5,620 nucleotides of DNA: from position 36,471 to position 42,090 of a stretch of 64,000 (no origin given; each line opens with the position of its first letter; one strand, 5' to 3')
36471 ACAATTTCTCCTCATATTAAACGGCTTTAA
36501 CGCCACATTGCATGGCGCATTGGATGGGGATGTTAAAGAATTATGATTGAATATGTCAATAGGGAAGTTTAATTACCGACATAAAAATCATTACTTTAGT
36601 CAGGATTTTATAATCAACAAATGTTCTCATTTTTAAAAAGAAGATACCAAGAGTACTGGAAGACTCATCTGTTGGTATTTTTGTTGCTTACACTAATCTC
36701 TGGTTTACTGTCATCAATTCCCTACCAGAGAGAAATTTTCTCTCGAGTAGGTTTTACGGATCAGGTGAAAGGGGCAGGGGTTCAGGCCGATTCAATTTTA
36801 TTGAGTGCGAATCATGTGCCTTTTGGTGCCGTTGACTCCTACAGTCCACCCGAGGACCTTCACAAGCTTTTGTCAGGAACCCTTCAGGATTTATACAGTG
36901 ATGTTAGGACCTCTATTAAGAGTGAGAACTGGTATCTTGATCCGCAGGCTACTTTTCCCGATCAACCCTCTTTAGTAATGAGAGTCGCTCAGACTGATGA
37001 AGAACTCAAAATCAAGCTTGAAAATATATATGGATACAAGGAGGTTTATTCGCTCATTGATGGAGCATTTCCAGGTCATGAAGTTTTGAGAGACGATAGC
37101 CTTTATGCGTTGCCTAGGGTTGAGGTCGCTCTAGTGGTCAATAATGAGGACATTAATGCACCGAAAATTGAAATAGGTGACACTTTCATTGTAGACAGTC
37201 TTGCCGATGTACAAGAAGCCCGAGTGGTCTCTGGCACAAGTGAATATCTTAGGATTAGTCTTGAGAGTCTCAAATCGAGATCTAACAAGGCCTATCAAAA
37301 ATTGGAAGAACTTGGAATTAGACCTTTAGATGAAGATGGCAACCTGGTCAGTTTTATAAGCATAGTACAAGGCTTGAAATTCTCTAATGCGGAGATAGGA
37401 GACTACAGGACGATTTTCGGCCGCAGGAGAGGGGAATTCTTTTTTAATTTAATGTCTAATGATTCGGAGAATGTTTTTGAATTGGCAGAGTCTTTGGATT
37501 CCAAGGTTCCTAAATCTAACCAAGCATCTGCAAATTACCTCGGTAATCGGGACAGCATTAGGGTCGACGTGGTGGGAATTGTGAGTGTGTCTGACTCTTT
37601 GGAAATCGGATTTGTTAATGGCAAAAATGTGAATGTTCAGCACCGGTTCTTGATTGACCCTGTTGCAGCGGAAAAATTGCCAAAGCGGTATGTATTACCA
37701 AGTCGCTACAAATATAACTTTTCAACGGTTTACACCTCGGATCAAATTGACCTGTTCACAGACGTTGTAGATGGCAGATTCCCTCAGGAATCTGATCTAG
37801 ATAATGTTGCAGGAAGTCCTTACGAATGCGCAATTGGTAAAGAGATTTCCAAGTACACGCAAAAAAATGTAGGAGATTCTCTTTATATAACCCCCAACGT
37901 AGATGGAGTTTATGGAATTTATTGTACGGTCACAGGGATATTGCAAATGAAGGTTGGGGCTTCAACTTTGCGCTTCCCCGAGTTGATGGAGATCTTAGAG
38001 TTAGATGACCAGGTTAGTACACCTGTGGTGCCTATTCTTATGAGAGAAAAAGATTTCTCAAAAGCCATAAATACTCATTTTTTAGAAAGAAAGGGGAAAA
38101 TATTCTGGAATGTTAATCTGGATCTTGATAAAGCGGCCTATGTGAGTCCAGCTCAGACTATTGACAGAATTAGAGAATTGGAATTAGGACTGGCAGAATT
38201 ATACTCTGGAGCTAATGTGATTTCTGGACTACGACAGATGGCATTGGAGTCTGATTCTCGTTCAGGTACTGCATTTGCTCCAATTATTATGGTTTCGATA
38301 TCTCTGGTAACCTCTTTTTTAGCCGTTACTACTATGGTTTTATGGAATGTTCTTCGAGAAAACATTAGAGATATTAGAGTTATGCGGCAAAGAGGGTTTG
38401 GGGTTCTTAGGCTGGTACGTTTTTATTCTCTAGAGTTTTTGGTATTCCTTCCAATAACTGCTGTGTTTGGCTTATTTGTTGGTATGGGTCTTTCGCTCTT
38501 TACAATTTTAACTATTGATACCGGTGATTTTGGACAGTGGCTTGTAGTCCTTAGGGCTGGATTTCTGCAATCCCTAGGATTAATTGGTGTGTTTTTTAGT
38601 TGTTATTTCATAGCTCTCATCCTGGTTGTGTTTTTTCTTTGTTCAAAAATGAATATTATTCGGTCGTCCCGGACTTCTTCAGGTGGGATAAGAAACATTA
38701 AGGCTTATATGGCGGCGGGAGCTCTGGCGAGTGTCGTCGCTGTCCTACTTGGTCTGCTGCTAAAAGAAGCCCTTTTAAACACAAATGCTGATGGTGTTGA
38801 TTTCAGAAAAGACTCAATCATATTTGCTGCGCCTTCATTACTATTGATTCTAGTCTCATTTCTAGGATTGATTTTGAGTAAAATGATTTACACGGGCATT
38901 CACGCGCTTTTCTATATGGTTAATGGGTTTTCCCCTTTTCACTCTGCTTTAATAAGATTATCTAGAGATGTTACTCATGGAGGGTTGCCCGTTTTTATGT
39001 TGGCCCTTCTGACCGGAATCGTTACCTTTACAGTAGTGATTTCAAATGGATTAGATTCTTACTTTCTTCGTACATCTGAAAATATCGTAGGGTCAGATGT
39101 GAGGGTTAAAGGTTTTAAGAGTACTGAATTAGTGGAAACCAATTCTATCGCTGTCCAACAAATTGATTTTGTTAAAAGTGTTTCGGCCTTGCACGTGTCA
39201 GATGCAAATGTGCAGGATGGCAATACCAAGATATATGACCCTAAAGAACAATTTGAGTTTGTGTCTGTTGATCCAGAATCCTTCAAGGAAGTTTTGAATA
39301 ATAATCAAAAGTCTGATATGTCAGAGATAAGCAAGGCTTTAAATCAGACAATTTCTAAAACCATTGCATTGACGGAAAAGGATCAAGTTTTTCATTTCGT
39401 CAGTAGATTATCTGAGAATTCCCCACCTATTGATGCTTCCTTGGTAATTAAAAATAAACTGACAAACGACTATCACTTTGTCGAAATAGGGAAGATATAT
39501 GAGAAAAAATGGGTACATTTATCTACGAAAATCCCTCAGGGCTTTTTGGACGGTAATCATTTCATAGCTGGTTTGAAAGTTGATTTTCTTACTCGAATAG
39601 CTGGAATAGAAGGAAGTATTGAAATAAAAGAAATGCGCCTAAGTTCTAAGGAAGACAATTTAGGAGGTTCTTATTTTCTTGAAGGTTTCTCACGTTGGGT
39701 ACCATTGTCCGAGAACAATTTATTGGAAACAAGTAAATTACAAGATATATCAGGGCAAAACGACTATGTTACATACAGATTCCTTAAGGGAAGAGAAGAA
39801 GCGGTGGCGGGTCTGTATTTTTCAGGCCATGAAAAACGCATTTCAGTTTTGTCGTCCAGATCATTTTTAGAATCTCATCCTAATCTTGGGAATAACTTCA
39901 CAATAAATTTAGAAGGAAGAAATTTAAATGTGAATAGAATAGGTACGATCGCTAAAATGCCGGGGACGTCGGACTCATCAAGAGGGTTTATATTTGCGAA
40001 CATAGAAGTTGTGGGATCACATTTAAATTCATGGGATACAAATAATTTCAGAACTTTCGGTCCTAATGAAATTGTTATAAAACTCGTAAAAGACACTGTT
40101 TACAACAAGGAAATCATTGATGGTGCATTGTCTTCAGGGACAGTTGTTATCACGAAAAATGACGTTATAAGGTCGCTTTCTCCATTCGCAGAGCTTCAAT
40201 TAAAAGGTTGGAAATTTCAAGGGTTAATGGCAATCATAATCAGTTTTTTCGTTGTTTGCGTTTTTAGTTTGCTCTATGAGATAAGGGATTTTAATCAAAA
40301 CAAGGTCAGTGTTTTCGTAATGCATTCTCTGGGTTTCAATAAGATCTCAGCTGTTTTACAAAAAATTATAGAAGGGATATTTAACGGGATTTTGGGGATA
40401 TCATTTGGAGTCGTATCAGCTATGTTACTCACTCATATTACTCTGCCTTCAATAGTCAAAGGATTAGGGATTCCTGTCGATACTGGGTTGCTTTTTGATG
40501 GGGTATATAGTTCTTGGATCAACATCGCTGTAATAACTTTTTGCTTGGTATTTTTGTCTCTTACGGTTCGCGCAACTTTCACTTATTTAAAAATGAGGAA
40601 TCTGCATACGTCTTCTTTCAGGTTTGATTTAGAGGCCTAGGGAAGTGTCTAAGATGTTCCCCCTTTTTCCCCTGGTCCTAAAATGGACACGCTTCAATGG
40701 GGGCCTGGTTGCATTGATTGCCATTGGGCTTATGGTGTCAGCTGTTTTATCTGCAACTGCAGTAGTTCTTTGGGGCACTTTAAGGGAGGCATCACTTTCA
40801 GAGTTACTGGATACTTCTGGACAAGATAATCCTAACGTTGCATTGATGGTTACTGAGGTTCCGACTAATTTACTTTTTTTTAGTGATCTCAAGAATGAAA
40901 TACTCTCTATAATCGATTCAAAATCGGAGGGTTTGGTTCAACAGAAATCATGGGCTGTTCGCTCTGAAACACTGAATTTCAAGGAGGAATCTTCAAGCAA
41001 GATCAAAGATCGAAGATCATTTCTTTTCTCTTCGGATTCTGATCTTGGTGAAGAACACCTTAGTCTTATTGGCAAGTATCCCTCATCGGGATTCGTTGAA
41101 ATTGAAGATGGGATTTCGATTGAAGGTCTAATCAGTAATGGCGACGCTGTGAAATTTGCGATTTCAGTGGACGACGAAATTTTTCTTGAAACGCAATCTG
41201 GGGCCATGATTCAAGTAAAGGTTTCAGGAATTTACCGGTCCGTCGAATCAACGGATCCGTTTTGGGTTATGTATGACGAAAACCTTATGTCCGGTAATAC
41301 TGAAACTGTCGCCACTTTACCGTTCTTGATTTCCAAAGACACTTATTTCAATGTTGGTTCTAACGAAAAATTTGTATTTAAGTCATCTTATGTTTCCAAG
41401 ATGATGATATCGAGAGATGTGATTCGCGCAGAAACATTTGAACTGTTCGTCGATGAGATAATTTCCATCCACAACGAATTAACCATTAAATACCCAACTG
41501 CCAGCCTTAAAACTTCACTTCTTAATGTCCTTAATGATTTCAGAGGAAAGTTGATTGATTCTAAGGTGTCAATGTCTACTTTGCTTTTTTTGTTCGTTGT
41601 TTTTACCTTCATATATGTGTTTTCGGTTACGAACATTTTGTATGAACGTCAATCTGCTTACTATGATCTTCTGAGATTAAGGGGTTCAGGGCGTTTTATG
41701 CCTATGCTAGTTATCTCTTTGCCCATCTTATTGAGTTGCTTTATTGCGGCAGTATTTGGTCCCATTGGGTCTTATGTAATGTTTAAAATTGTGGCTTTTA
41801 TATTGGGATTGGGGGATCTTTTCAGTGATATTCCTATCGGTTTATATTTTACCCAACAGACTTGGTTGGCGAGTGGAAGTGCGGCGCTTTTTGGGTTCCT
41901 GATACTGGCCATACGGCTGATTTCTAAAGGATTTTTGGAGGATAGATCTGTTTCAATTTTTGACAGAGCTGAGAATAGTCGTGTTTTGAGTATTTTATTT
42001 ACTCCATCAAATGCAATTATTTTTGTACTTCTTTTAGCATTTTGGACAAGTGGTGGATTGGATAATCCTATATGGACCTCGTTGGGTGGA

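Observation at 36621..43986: Two tandem giant (1339 and 1113 aa) double-FtsX permeases with no ABC ATPase in the neighbourhood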

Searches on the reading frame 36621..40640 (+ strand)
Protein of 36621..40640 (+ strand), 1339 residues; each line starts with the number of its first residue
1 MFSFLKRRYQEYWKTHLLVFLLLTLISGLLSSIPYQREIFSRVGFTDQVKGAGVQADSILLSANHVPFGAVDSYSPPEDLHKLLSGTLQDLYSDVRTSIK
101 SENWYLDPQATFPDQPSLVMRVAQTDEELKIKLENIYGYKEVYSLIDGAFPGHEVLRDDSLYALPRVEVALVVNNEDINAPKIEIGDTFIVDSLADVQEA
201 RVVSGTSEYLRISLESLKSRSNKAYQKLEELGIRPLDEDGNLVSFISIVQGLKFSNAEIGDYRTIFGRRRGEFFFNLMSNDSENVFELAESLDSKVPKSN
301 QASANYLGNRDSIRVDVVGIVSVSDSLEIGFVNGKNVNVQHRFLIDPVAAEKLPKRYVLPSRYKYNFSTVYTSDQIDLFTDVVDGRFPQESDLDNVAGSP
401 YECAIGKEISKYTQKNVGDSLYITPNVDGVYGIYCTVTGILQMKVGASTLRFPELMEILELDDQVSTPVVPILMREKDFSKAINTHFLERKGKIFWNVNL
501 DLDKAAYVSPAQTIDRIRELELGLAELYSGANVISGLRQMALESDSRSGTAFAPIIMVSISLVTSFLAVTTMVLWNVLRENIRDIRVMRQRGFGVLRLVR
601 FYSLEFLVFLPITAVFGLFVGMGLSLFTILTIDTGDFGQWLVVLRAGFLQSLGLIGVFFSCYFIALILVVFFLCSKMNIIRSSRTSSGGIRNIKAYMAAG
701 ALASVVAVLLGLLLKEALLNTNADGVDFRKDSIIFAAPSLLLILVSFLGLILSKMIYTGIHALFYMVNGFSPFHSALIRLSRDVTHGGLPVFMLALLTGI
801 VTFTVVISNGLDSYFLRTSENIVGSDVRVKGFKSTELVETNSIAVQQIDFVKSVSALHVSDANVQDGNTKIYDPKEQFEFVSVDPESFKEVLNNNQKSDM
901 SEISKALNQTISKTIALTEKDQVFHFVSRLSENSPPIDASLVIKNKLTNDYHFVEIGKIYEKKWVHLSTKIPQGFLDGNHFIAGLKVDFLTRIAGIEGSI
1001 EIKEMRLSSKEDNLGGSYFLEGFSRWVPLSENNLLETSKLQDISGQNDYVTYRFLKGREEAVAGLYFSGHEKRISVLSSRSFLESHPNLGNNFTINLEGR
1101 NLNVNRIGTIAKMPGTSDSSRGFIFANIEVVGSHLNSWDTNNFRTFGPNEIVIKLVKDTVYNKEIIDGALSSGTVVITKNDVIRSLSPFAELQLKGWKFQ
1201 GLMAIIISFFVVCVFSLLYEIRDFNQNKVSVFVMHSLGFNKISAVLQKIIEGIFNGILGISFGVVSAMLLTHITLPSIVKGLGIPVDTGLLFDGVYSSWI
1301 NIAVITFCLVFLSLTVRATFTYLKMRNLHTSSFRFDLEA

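Call 6: search_protein_families(library=pfam, proteins=[window:36621-40640:+], max_evalue=0.01)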
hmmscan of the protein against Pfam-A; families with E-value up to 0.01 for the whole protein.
window:36621-40640:+ (1339 aa): 0 families

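Call 7: search_protein_families(library=ncbifam, proteins=[window:36621-40640:+], max_evalue=0.01)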
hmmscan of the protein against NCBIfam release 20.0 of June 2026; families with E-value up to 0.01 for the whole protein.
window:36621-40640:+ (1339 aa): 0 families

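Call 11: find_homologous_proteins(query=window:36621-40637:+)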
Query window:36621-40637:+ (1339 aa): 4 proteins with E <= 0.001 among 8000 candidates.
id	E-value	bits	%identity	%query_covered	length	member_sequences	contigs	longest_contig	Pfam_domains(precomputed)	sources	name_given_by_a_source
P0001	0.0e+0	2929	99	100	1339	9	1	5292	-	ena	-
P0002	0.0e+0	2534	85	100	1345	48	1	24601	-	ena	-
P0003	0.0e+0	2115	72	100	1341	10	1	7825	-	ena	-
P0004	5.4e-248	844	36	100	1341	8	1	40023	PF02687.28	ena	-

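Call 14: find_encoding_contigs(protein=P0004, flank=10000, max_places=3)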
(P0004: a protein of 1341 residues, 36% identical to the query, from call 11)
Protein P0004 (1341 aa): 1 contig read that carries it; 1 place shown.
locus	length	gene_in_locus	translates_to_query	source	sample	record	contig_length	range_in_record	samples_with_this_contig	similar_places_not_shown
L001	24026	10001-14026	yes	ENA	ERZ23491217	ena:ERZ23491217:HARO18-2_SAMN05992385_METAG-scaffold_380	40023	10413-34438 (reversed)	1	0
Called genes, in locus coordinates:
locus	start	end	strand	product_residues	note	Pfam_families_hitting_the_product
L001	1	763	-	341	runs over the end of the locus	PF00005:ABC_tran, PF08352:oligo_HPY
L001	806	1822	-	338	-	PF00005:ABC_tran, PF02463:SMC_N (weak), PF13304:AAA_21 (faint), PF08352:oligo_HPY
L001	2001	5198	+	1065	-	PF01839:FG-GAP (faint), PF03773:ArsP_1, PF13517:FG-GAP_3, PF07593:UnbV_ASPIC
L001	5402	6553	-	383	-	PF12911:OppC_N, PF00528:BPD_transp_1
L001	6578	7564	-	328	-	PF19300:BPD_transp_1_N, PF00528:BPD_transp_1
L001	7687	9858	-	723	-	PF00496:SBP_bac_5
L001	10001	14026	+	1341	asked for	PF02687:FtsX (weak)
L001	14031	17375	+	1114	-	PF02687:FtsX (weak)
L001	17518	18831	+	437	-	PF01408:GFO_IDH_MocA, PF02894:GFO_IDH_MocA_C, PF22725:GFO_IDH_MocA_C3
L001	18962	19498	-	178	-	-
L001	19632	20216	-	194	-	PF02660:G3P_acyltransf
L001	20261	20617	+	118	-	-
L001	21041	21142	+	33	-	-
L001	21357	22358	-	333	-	PF02770:Acyl-CoA_dh_M, PF00441:Acyl-CoA_dh_1, PF08028:Acyl-CoA_dh_2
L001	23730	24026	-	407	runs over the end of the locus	PF02515:CoA_transf_3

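Call 22: search_solved_structures(query=A1, max_evalue=1)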
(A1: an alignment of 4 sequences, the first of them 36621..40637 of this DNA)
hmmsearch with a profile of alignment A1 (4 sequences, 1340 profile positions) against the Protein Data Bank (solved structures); distinct sequences matched with E-value up to 1: 1.
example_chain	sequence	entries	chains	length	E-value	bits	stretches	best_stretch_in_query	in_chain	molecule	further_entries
2qej_C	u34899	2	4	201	0.16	12.6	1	355-461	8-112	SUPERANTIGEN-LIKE MOLECULE 7 | Superantigen-like protein SSL7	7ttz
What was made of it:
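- Tried and rejected: The A-family profile against the PDB gave nothing meaningful (call 22).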

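Call 54: search_protein_families(library=pfam, proteins=[L001:10001-14026:+], max_evalue=0.1)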
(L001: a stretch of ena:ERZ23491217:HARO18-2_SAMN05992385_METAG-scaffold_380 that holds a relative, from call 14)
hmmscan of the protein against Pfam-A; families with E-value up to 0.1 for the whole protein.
L001:10001-14026:+ (1341 aa): 2 families
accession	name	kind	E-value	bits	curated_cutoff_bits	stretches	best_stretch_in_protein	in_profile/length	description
PF02687.27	FtsX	-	2.4e-05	24.8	25.5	2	1208-1331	9-120/120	FtsX-like permease C-terminal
PF10145.14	PhageMin_Tail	-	0.072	13.4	33.2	0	216-278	132-200/201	Phage-related minor tail protein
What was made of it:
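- Checked: (iii) Relatives each show two FtsX stretches at E about 1e-12 (call 54).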

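Call 76: find_related_loci(query=A1, collection=metagenome_contigs, flank=10000)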
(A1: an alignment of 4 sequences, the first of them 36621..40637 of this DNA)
Query A1 (1339 aa) in metagenome_contigs; peptide patterns used: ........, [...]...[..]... (x = any residue, [..] = any of these).
321 stretches matched a pattern; 2 encode a relative of the query (tblastn E <= 1e-3); 2 distinct loci.
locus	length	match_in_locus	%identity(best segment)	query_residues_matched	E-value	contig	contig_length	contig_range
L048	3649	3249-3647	86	4-136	9e-61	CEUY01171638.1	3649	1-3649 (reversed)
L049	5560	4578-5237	45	1-213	2e-50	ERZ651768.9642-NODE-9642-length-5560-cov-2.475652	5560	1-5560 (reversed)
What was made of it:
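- Tried and rejected: The metagenome scan for more members of the window clade found two short fragments only (call 76).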

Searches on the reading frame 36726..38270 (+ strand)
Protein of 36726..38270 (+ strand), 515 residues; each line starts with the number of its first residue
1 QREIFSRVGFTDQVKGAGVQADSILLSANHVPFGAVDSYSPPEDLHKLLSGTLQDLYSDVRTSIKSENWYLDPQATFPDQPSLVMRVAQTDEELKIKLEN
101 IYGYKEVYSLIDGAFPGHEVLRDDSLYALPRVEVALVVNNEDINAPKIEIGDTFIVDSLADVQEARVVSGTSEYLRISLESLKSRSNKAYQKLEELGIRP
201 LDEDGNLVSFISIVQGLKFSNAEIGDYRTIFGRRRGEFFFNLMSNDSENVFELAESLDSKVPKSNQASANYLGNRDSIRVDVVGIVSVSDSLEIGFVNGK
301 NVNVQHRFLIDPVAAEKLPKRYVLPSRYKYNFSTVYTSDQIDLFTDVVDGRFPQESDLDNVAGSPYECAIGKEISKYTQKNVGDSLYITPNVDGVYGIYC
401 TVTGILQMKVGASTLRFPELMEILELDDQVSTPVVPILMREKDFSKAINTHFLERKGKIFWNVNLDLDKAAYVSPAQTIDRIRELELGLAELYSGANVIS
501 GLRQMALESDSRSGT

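Call 9: search_protein_families(library=pfam, proteins=[window:36726-38270:+], max_evalue=10)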
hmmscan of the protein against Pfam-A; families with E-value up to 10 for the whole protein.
window:36726-38270:+ (515 aa): 1 family
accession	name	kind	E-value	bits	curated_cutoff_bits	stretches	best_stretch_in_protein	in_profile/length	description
PF12704.14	MacB_PCD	-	0.00012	22.9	27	1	334-413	90-161/207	MacB-like periplasmic core domain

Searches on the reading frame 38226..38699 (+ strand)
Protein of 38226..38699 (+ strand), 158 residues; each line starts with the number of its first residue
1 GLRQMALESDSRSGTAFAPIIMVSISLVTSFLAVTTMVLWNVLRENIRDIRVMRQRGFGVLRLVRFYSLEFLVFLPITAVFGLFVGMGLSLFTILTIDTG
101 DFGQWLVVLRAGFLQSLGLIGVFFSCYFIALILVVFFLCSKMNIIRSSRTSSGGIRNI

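Call 9: search_protein_families(library=pfam, proteins=[window:38226-38699:+], max_evalue=10)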
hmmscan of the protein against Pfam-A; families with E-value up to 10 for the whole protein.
window:38226-38699:+ (158 aa): 1 family
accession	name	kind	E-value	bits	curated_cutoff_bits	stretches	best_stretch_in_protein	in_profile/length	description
PF02687.27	FtsX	-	0.0091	16.5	25.5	1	22-137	2-114/120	FtsX-like permease C-terminal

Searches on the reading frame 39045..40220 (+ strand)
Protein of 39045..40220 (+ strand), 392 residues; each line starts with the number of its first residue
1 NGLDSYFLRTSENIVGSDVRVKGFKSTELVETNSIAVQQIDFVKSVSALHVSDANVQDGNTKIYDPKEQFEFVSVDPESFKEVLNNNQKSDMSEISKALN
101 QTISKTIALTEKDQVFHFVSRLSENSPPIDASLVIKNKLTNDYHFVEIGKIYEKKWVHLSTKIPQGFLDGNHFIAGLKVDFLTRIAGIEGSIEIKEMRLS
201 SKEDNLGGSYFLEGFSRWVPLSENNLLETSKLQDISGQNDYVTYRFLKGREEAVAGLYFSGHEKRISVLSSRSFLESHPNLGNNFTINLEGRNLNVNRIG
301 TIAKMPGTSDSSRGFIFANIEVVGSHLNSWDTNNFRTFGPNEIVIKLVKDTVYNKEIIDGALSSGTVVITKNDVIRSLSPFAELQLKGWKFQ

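Call 9: search_protein_families(library=pfam, proteins=[window:39045-40220:+], max_evalue=10)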
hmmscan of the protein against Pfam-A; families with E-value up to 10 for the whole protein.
window:39045-40220:+ (392 aa): 2 families
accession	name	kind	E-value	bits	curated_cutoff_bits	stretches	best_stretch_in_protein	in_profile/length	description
PF04584.19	Pox_A28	-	0.057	14.1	27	1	37-94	40-95/140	Poxvirus A28 family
PF01051.27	Rep3_N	-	0.086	13.7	22.4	1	63-114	30-83/141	Initiator Replication protein, WH1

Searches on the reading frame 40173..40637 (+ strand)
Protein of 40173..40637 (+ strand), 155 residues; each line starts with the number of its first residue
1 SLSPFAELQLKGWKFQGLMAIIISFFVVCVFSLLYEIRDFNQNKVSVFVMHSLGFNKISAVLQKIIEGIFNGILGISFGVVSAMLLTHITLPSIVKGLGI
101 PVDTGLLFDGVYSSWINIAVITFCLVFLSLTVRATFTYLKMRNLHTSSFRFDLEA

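Call 9: search_protein_families(library=pfam, proteins=[window:40173-40637:+], max_evalue=10)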
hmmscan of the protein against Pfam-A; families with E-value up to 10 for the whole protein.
window:40173-40637:+ (155 aa): 2 families
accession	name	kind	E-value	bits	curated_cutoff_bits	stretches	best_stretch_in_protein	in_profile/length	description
PF02687.27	FtsX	-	0.26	11.8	25.5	1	21-130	4-109/120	FtsX-like permease C-terminal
PF19094.5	EMC6_arch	-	0.49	11.3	26.7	1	64-87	4-27/87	EMC6-arch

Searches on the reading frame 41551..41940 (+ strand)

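Call 9: search_protein_families(library=pfam, proteins=[window:41551-41940:+], max_evalue=10)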
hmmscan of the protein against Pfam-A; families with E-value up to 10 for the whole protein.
window:41551-41940:+ (130 aa): 3 families
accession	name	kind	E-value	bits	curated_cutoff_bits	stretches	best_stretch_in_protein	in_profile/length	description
PF00528.27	BPD_transp_1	-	0.011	15.9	26.4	1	11-126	56-172/184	Binding-protein-dependent transport system inner membrane component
PF02687.27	FtsX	-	0.11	13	25.5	1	10-122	2-108/120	FtsX-like permease C-terminal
PF07358.16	DUF1482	-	0.16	12.3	25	1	77-108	1-32/57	Protein of unknown function (DUF1482)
